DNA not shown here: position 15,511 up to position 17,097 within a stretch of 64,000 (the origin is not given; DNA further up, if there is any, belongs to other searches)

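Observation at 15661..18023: Diheme cytochrome c peroxidase operonic with a Cyc2-like fused cytochrome-porin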

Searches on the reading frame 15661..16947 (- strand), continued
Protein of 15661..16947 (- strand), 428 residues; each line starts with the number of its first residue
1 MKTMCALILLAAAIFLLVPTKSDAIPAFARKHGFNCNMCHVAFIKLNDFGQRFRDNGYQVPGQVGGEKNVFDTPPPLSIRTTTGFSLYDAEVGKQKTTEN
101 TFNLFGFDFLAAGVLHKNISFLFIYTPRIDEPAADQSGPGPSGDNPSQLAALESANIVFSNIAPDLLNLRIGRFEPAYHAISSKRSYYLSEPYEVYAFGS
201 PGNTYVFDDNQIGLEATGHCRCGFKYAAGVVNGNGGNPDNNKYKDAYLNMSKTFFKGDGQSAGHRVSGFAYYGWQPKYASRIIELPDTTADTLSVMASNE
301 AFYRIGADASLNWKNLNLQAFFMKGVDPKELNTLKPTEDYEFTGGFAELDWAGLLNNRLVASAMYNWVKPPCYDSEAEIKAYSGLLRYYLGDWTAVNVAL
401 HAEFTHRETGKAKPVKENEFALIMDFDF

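Call 31: search_protein_representatives(alignment_id=A1)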
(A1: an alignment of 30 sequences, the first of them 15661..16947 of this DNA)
Query: 30 sequences, 419 profile positions. Proteins with E-value up to 0.001 (for the whole library): 2890; up to 1e-10: 762; up to 1e-30: 67. The best 150 are listed.
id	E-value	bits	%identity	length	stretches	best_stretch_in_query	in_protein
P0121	3.7e-186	635.0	-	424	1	1-419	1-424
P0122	1.6e-142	491.3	-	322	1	101-419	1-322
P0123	7.5e-96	337.5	-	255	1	1-192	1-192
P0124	2.4e-81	289.7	-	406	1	1-419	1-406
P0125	9.9e-80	284.4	-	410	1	6-419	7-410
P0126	5.1e-74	265.6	-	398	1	5-401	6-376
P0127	2.6e-73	263.3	-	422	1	5-419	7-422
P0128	1.2e-69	251.2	-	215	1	110-288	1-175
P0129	8.8e-67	241.8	-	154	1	143-274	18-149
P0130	4.3e-64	232.9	-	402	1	3-419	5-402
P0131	1.0e-63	231.7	-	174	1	245-419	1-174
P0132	1.2e-59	218.2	-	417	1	6-402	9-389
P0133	1.7e-58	214.5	-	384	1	23-402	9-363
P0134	1.4e-56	208.1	-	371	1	93-366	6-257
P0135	1.1e-55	205.3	-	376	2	15-140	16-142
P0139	8.2e-52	192.5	-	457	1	7-418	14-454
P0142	1.6e-49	185.0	-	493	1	8-419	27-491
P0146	7.4e-49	182.7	-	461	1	6-403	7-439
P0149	2.3e-47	177.8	-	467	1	2-404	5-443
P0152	1.2e-43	165.5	-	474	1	21-419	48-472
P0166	2.3e-36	141.6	-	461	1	19-417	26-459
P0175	1.8e-33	132.0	-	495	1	19-343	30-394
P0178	8.2e-33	129.9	-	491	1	19-398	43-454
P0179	2.5e-32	128.3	-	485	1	9-326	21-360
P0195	6.4e-30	120.3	-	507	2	5-122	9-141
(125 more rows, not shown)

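Call 32: list_cluster_members(proteins=[P0139, P0142, P0146, P0149, P0152, P0166, P0175, P0178, P0179, P0195])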
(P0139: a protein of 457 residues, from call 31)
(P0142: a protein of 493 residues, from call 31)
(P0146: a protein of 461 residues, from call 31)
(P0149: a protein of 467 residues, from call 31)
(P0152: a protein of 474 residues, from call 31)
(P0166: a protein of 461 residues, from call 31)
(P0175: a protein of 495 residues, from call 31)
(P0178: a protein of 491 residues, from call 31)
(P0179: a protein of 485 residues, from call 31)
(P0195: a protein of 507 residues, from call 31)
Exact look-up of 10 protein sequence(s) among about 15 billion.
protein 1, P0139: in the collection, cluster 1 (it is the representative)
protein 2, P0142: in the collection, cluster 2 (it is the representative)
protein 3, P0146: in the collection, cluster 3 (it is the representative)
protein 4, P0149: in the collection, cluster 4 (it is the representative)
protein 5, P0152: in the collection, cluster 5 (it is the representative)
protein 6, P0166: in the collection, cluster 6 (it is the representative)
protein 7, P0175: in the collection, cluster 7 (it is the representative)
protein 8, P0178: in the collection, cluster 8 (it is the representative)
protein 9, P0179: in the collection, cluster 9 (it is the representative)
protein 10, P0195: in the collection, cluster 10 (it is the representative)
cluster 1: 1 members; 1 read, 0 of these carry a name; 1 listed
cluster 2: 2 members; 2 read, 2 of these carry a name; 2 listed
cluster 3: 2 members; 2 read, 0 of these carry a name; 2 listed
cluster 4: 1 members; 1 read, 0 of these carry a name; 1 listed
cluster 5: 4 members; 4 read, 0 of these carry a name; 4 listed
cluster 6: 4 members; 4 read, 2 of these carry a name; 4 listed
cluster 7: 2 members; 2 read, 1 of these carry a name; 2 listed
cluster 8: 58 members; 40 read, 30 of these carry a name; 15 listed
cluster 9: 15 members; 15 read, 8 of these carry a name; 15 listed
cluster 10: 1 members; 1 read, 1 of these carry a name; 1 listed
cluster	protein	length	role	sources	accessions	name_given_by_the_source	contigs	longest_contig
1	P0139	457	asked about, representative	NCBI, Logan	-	-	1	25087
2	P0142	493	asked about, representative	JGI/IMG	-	hypothetical protein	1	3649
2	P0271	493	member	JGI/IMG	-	hypothetical protein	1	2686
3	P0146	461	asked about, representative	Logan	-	-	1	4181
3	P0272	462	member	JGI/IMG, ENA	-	-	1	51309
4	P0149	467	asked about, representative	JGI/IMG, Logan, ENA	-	-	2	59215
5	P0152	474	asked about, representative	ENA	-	-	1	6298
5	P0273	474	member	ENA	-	-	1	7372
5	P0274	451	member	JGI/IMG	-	-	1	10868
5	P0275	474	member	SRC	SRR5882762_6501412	-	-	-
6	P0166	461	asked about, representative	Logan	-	-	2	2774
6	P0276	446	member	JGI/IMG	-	hypothetical protein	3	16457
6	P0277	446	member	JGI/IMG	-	hypothetical protein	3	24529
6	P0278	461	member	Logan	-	-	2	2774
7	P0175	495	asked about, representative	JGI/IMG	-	hypothetical protein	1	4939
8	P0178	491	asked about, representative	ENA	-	-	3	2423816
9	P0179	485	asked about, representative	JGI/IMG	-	hypothetical protein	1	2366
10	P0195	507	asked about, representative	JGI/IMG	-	hypothetical protein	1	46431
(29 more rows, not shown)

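Call 51: search_dna_similar(query=window:15661-16947:-, collection=plasmids, mode=protein, max_evalue=0.01, max_rows=20)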
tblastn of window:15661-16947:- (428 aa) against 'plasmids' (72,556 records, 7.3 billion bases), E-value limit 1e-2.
Records with a match: 1; places in all: 1; records where one place covers at least 80% of the query: 0.
Best place of each record, by identity: <60% 1.
By first word of the organism name: Methylocystis 1.
By predicted mobility (MOB-suite, as given by PLSDB): non-mobilizable 1.
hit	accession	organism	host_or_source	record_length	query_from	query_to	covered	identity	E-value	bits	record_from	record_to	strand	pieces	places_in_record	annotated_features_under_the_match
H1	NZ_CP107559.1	Methylocystis sp. MJC1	whole organism,Alpine Peat Bogs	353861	22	62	10%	46.3%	9e-4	49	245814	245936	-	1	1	hypothetical protein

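Call 56: search_protein_families(library=pfam, proteins=[L082:531-992:+, L082:2649-3497:+, L086:5398-6306:+, L086:6335-7051:+, L086:7161-7961:+, L086:8580-9266:+, L086:1200-2558:-, L082:1089-2585:+], max_evalue=0.01)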
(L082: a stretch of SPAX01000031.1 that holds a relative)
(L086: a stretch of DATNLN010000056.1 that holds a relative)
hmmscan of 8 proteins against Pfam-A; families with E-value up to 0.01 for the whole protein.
L082:531-992:+ (153 aa): 2 families
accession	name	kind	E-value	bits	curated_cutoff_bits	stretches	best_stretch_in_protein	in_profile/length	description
PF00034.26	Cytochrom_C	-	4.7e-11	44.3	21.3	1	60-147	1-88/90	Cytochrome c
PF13442.11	Cytochrome_CBB3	-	4.6e-09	36.9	27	1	60-145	3-68/68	Cytochrome C oxidase, cbb3-type, subunit III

L082:2649-3497:+ (282 aa): 1 family
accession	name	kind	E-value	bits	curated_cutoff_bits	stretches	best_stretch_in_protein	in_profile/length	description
PF09851.14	SHOCT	-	1.8e-06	27.9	27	1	253-279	2-28/28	Short C-terminal domain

L086:5398-6306:+ (302 aa): 2 families
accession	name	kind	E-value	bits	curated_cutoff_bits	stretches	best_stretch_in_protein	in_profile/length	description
PF13442.11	Cytochrome_CBB3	-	2.3e-21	76.3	27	2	57-145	3-68/68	Cytochrome C oxidase, cbb3-type, subunit III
PF00034.26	Cytochrom_C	-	3.2e-21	76.9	21.3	2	58-147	2-88/90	Cytochrome c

L086:6335-7051:+ (238 aa): 5 families
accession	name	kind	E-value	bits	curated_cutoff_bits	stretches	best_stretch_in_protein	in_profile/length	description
PF13620.12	CarboxypepD_reg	-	8e-11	42.6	32.3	1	178-230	19-78/82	Carboxypeptidase regulatory-like domain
PF14686.12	fn3_3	-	1e-07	32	24.4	1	186-228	29-73/75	Polysaccharide lyase family 4, domain II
PF13715.12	CarbopepD_reg_2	-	3.6e-06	27.4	32.2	1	179-227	21-69/88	CarboxypepD_reg-like domain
PF17802.7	SpaA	-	0.0025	18.3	23.1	1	184-222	34-76/91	Prealbumin-like fold domain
PF09430.16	EMC7_beta-sandw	-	0.0035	18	26.6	1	172-223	6-60/122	ER membrane protein complex subunit 7, beta-sandwich domain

L086:7161-7961:+ (266 aa): 2 families
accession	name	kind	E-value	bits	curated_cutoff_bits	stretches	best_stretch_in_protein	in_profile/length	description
PF00116.26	COX2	-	2.8e-11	43.8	22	1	177-246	46-115/120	Cytochrome C oxidase subunit II, periplasmic domain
PF13473.12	Cupredoxin_1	-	0.0015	19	27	1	177-234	35-93/104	Cupredoxin-like domain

L086:8580-9266:+ (228 aa): 0 families

L086:1200-2558:- (452 aa): 1 family
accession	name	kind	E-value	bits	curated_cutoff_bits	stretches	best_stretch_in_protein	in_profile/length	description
PF08239.17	SH3_3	-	3.7e-06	27.4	27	1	265-308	5-49/54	Bacterial SH3 domain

L082:1089-2585:+ (498 aa): 0 families

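Call 61: find_homologous_proteins(query=L082:1089-2585:+, max_evalue=0.001)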
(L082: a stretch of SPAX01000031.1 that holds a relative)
Query L082:1089-2585:+ (498 aa): 480 proteins with E <= 0.001 among 8000 candidates; the best 120 are listed.
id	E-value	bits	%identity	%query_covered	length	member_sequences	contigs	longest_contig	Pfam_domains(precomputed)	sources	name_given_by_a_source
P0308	0.0e+0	1122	97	100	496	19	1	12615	-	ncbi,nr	ncbi:MAG: hypothetical protein JJE16_09265 [Nitrospiraceae bacterium]|nr:hypothetical protein [Nitro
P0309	0.0e+0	1056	92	100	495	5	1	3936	-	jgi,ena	-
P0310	0.0e+0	1045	90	100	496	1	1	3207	-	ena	-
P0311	0.0e+0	1043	91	100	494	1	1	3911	-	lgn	-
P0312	0.0e+0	1038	89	100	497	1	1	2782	-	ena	-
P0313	0.0e+0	1016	88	100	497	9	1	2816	-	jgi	jgi:hypothetical protein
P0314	6.1e-297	1003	87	100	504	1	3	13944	-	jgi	jgi:hypothetical protein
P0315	3.3e-296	1001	85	100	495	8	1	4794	-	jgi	-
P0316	1.9e-295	999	86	100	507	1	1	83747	-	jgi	jgi:hypothetical protein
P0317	1.7e-294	995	85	100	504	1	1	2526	-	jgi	jgi:hypothetical protein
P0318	2.6e-292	988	86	100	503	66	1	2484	-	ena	-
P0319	8.7e-292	986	85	100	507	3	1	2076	-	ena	-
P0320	3.1e-291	985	86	100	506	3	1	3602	-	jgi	-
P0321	1.5e-286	969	83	100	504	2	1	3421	-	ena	-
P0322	4.2e-286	968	84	100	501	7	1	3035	-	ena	-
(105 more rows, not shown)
